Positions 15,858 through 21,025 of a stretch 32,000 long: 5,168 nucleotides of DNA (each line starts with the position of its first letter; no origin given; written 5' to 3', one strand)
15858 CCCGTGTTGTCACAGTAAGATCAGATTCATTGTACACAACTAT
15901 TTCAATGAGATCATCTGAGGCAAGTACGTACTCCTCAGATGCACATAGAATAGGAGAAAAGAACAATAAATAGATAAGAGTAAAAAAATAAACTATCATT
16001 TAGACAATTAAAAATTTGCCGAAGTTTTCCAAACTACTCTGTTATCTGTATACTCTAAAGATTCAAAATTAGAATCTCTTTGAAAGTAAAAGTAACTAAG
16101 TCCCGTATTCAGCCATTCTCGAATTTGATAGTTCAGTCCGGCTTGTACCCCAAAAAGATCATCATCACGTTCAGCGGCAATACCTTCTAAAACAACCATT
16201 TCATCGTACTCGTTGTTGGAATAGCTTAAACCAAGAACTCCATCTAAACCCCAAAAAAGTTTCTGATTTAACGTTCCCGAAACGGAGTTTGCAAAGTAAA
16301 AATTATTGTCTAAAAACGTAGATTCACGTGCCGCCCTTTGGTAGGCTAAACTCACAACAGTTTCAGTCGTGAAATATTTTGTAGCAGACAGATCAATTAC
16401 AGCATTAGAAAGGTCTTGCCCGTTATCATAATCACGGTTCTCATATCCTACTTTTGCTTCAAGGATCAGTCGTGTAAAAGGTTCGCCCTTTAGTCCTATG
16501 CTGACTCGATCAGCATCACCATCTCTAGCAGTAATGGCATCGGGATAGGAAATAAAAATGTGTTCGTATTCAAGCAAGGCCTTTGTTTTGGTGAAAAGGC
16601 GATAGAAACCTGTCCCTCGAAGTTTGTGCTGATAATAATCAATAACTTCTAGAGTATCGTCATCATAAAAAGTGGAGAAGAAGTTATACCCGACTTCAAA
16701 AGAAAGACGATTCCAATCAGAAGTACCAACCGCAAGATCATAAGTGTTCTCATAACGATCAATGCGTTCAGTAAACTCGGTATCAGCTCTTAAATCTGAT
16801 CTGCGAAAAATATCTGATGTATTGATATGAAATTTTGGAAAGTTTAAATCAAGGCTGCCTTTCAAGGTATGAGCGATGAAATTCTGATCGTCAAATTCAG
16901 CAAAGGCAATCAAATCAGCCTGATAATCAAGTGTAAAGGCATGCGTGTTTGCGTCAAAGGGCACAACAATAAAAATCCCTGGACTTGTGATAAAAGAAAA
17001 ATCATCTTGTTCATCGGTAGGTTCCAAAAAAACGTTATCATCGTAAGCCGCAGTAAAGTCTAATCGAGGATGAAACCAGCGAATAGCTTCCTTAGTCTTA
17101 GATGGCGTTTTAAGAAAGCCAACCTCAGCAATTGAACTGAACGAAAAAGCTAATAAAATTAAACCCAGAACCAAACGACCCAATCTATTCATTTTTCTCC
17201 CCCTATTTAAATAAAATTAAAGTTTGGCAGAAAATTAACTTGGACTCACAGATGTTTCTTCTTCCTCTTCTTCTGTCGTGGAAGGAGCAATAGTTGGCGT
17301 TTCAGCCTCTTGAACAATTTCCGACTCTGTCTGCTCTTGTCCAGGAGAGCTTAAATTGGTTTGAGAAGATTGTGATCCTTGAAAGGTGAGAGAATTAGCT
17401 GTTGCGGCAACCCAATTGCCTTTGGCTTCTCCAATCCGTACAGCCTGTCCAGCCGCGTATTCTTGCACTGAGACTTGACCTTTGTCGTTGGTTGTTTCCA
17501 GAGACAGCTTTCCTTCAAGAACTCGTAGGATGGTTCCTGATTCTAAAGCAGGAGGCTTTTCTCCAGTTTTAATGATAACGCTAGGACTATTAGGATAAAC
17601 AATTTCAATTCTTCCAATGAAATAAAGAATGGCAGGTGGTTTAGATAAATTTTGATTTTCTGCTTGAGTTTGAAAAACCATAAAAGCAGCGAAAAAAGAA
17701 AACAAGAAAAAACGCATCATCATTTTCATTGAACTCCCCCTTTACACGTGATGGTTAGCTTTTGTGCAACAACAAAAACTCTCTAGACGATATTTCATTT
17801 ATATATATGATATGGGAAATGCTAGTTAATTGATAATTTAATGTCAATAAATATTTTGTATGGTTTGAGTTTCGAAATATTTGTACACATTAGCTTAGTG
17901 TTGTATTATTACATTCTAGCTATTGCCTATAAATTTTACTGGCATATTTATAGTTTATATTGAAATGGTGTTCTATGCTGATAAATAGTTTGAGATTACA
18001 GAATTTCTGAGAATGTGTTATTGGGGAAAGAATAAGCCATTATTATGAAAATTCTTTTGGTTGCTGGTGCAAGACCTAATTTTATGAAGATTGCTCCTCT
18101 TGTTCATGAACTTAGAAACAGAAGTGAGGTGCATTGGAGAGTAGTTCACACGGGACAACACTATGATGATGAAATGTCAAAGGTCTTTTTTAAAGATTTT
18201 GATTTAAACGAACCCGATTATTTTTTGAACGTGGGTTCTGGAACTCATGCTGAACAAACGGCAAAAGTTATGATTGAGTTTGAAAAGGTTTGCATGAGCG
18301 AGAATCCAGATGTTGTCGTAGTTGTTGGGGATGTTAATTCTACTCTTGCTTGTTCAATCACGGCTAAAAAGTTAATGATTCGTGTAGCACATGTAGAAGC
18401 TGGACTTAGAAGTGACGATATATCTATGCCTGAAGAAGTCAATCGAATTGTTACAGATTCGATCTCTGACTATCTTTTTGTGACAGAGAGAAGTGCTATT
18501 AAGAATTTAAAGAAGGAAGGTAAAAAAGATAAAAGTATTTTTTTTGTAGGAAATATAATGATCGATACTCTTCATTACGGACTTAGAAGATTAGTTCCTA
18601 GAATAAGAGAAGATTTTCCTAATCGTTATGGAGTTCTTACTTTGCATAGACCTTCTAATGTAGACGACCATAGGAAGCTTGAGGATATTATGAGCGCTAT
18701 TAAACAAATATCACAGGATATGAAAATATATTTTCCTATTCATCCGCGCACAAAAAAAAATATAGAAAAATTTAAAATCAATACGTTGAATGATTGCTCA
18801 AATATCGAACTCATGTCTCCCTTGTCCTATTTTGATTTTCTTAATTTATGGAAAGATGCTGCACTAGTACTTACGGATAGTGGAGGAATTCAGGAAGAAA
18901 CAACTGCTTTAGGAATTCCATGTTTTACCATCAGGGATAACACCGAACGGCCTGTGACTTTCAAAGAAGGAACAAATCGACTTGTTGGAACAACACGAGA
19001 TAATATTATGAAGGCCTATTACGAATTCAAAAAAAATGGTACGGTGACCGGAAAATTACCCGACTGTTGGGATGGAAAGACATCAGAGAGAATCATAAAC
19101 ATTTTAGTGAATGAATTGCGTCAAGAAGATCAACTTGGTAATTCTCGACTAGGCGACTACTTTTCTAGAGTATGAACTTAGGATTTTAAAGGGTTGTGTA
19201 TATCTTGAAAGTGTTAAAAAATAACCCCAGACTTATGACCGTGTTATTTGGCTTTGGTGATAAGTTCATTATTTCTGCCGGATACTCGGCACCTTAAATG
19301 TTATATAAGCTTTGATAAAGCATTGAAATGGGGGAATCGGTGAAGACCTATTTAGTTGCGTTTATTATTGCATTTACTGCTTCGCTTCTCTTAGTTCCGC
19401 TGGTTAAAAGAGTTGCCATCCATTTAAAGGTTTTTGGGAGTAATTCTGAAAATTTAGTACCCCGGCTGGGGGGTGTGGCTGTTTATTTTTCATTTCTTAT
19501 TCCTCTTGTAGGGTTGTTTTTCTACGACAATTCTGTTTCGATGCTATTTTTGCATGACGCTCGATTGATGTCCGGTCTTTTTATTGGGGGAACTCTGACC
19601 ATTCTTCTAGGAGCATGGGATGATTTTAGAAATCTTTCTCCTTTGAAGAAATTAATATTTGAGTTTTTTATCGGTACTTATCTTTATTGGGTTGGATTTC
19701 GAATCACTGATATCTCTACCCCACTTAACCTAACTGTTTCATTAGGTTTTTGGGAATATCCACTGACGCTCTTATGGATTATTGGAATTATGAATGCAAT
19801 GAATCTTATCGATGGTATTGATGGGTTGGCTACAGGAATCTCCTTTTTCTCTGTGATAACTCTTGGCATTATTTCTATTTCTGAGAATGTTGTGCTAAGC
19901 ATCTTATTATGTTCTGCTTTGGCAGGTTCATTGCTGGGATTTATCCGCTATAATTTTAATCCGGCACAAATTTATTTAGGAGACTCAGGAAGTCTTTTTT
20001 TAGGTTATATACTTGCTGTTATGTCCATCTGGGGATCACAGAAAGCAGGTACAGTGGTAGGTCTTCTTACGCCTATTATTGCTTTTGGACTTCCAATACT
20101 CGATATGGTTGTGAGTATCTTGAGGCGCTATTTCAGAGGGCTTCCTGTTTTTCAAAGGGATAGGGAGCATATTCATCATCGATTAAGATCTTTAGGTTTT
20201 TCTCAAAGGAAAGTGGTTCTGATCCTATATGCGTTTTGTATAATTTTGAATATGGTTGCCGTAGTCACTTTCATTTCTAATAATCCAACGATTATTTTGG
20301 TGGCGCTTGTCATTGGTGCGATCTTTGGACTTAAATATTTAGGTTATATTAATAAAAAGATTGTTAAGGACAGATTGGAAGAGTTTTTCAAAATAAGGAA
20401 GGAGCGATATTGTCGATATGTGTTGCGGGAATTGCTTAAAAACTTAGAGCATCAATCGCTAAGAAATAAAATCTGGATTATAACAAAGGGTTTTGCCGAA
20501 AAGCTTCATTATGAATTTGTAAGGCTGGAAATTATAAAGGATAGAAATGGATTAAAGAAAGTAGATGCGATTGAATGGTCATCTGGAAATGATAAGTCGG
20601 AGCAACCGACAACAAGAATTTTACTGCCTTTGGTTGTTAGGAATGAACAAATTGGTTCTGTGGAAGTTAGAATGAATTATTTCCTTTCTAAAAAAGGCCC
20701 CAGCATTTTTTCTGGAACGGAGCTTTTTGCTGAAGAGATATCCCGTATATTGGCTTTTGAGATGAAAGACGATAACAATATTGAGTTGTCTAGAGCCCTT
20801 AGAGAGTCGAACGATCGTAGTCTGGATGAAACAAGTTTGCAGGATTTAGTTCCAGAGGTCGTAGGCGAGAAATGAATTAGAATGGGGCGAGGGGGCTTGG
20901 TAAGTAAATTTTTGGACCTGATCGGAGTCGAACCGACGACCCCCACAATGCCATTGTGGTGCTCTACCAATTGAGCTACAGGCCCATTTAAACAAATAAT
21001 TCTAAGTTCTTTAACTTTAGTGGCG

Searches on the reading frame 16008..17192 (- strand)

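Call 72: search_protein_families(library=pfam, proteins=[window:16008-17192:-], max_evalue=0.00001)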
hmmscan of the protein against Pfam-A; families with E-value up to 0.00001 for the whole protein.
window:16008-17192:- (394 aa): 1 family
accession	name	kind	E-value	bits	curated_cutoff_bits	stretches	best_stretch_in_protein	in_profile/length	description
PF10082.15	BBP2_2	-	5.2e-15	55.6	23.7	1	40-389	15-373/378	Putative beta-barrel porin 2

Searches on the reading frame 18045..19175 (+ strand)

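Call 72: search_protein_families(library=pfam, proteins=[window:18045-19175:+], max_evalue=0.00001)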
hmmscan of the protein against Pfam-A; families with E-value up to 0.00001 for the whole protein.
window:18045-19175:+ (376 aa): 1 family
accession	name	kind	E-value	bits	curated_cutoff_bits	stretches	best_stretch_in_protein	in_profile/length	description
PF02350.25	Epimerase_2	-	4.4e-108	361.6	30.6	1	22-354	2-346/347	UDP-N-acetylglucosamine 2-epimerase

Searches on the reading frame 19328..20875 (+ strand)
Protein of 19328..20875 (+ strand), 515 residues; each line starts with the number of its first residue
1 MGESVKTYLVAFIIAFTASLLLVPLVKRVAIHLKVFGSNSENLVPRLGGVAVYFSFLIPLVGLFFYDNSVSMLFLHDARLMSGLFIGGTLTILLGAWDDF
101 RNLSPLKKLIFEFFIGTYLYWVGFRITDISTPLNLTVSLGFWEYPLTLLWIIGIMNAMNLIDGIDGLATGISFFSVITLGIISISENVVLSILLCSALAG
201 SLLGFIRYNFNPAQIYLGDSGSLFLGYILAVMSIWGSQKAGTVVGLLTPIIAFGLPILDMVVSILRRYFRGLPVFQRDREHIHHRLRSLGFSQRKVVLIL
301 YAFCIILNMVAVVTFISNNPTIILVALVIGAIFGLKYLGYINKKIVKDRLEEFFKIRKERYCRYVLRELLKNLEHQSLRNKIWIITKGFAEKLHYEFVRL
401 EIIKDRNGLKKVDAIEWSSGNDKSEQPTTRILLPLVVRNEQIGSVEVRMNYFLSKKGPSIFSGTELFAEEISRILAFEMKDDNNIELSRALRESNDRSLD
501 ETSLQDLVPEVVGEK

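Call 72: search_protein_families(library=pfam, proteins=[window:19328-20875:+], max_evalue=0.00001)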
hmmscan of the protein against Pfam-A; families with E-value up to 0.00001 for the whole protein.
window:19328-20875:+ (515 aa): 1 family
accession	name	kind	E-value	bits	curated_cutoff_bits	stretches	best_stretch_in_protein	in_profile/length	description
PF00953.26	Glycos_transf_4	-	8.3e-39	133.6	27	1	83-236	3-159/160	Glycosyl transferase family 4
